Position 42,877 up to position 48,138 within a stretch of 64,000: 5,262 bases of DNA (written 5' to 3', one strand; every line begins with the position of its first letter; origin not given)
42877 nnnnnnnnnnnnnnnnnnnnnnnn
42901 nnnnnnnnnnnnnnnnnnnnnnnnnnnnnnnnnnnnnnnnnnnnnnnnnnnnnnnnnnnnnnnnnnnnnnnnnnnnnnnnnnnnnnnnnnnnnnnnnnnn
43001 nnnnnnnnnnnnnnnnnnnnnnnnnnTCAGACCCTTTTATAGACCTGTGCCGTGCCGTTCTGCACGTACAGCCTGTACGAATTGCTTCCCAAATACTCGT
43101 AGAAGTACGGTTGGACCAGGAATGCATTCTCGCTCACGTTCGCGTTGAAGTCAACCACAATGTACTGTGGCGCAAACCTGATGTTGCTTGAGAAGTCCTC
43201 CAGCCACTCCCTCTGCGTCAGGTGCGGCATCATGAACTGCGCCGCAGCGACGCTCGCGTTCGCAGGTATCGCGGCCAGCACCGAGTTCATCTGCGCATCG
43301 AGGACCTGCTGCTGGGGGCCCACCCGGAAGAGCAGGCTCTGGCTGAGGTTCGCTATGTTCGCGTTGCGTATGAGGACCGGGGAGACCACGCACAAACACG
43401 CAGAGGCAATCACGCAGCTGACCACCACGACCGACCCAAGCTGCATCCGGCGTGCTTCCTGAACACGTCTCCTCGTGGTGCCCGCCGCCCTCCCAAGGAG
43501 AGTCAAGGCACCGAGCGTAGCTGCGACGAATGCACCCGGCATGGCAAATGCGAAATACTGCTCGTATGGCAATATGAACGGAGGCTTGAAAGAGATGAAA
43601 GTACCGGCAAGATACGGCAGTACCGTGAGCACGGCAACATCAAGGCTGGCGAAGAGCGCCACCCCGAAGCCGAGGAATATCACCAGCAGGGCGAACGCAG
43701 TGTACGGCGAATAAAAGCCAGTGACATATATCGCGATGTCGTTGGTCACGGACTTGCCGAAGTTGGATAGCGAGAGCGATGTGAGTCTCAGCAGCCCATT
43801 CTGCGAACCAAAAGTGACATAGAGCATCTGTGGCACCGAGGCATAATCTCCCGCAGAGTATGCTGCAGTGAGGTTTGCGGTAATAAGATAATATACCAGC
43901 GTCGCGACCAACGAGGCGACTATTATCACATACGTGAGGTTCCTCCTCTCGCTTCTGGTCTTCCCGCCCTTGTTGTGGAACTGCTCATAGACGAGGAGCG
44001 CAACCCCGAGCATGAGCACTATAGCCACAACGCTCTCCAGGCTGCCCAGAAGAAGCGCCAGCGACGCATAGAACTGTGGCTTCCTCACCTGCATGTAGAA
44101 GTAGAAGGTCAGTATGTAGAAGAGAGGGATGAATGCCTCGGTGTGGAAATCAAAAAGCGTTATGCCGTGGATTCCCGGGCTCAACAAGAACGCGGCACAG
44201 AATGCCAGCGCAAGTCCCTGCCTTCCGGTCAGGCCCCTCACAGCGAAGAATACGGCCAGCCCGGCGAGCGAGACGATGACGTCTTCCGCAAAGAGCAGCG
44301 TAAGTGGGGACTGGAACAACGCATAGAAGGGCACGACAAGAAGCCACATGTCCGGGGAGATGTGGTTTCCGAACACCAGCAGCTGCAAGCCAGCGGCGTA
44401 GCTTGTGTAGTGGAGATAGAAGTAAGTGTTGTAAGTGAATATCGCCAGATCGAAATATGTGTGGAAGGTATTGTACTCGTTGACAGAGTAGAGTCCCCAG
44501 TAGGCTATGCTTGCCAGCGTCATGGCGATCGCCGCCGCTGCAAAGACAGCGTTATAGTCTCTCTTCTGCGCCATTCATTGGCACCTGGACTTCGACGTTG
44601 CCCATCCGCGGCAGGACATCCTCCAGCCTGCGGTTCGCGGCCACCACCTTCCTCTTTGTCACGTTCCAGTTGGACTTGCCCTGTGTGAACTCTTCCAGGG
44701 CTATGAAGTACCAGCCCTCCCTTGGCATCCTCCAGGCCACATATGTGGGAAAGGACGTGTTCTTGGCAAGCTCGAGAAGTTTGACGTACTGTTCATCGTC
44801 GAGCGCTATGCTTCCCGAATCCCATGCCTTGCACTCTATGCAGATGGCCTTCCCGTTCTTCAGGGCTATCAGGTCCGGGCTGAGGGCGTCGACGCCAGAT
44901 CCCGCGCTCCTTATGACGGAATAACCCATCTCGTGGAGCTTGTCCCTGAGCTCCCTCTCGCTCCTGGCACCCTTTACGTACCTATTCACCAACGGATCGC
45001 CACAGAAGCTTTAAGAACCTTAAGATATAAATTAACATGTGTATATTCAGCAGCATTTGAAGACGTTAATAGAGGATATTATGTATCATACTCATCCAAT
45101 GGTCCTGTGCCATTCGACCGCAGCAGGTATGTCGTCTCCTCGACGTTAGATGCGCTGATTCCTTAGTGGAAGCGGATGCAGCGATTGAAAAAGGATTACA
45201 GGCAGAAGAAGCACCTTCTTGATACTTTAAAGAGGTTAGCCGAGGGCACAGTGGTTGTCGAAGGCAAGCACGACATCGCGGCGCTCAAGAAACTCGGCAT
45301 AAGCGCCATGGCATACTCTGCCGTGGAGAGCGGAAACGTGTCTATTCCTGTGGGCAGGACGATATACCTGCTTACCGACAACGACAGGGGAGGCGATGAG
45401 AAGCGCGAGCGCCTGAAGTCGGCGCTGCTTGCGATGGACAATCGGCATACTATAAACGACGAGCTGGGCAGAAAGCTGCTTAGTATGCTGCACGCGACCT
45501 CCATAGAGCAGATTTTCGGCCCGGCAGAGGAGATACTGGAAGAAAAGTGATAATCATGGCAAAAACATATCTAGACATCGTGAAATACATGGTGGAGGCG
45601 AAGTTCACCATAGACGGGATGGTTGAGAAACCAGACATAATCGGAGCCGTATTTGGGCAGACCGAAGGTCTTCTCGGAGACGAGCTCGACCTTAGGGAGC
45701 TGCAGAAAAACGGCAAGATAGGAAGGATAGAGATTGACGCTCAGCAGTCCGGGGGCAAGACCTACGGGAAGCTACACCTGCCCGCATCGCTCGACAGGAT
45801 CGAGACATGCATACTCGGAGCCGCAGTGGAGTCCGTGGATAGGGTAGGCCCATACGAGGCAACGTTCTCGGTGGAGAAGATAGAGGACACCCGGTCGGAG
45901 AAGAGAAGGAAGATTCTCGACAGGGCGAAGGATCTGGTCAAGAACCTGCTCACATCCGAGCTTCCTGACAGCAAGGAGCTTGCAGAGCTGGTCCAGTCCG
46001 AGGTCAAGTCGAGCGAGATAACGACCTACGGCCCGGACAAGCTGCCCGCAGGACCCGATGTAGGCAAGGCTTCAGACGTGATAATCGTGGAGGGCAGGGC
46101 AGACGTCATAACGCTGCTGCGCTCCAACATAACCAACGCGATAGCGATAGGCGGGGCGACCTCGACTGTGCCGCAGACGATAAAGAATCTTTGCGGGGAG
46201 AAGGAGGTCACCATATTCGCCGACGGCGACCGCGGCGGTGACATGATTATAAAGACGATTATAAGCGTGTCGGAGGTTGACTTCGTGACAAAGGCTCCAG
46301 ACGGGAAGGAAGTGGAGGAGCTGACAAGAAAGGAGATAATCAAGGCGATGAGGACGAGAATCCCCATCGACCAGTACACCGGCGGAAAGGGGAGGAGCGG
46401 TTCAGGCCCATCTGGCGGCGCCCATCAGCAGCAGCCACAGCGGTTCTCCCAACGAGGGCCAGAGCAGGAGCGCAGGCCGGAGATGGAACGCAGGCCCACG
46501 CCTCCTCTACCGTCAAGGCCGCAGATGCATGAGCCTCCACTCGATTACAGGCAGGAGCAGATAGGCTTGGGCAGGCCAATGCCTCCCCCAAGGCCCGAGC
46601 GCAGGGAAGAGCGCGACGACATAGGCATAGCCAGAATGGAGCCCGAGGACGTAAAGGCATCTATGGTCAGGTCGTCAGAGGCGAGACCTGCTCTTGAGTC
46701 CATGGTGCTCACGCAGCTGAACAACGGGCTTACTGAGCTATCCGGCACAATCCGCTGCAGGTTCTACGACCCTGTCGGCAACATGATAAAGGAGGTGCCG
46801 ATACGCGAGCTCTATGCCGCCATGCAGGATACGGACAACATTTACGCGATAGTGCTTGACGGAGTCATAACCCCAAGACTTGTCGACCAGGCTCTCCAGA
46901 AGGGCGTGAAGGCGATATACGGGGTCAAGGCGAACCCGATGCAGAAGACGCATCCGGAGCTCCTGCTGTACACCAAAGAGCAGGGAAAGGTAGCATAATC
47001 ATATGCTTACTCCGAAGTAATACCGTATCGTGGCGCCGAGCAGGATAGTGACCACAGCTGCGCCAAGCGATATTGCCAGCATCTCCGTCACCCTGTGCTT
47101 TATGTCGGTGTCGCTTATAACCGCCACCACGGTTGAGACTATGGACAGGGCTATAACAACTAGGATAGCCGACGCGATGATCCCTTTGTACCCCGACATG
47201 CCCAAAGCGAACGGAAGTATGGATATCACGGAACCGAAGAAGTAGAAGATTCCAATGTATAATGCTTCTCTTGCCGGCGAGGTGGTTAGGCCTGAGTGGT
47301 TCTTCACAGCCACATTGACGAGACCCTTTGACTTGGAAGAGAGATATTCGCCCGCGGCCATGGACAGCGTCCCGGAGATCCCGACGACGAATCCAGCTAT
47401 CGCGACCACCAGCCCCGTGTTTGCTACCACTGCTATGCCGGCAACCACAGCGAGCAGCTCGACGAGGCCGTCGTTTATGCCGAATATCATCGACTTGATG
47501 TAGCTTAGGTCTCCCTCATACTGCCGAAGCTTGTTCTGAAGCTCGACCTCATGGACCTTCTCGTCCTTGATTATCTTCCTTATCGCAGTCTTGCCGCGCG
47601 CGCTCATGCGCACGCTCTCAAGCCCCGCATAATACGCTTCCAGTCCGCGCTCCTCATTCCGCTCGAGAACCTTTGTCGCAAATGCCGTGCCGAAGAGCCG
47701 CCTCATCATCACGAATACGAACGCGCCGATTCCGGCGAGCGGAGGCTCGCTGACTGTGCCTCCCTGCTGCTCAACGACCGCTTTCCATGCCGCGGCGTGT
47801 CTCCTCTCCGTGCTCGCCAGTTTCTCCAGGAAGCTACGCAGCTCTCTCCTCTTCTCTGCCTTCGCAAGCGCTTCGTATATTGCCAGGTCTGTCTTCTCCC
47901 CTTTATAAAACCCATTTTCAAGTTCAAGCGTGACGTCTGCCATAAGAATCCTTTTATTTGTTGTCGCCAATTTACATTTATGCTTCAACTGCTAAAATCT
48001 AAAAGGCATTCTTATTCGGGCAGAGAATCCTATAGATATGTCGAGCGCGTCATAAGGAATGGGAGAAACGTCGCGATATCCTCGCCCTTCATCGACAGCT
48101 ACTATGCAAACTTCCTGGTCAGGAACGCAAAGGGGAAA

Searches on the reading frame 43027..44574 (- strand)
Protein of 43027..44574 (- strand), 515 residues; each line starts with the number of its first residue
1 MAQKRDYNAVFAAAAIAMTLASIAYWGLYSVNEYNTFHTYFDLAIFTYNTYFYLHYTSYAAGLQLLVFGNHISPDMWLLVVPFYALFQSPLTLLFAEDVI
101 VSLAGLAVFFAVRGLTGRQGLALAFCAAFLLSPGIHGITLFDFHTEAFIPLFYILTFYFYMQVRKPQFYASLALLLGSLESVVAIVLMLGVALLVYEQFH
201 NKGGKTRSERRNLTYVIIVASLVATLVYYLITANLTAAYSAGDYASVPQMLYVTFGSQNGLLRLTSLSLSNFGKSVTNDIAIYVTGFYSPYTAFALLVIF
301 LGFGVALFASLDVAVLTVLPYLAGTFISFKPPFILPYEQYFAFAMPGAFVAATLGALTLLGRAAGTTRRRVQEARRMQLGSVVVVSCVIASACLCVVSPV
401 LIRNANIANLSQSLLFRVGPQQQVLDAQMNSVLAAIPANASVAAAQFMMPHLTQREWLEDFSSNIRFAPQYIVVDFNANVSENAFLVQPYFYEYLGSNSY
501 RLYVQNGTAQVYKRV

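Call 21: search_protein_families(library=pfam, proteins=[window:43027-44574:-], max_evalue=0.001)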
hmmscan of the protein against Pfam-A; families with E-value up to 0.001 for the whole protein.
window:43027-44574:- (515 aa): 1 family
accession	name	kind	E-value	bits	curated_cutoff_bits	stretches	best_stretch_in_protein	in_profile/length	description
PF09852.15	DUF2079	-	1e-40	140.6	28.2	1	38-475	7-422/459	Predicted membrane protein (DUF2079)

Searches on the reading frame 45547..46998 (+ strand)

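Call 21: search_protein_families(library=pfam, proteins=[window:45547-46998:+], max_evalue=0.001)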
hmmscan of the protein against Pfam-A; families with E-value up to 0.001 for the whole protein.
window:45547-46998:+ (483 aa): 3 families
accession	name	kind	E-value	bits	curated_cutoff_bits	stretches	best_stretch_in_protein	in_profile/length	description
PF01751.28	Toprim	-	1e-08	35.7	23.1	1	178-250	2-87/96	Toprim domain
PF13662.12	Toprim_4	-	1.6e-08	35.1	25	1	177-240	2-72/85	Toprim domain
PF13155.12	Toprim_2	-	1.1e-06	29.3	22.1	1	179-256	1-84/88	Toprim-like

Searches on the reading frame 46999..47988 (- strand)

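Call 21: search_protein_families(library=pfam, proteins=[window:46999-47988:-], max_evalue=0.001)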
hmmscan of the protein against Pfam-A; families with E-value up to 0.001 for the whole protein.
window:46999-47988:- (329 aa): 3 families
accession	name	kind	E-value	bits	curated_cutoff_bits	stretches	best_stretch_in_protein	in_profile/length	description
PF01988.24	VIT1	-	9.7e-25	88.1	28.1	2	164-221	1-59/214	VIT family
PF02915.23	Rubrerythrin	-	9.6e-07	29.7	22.8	1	28-151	7-134/137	Rubrerythrin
PF03232.19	COQ7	-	0.00016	21.8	23.5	1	30-151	13-137/169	Ubiquinone biosynthesis protein COQ7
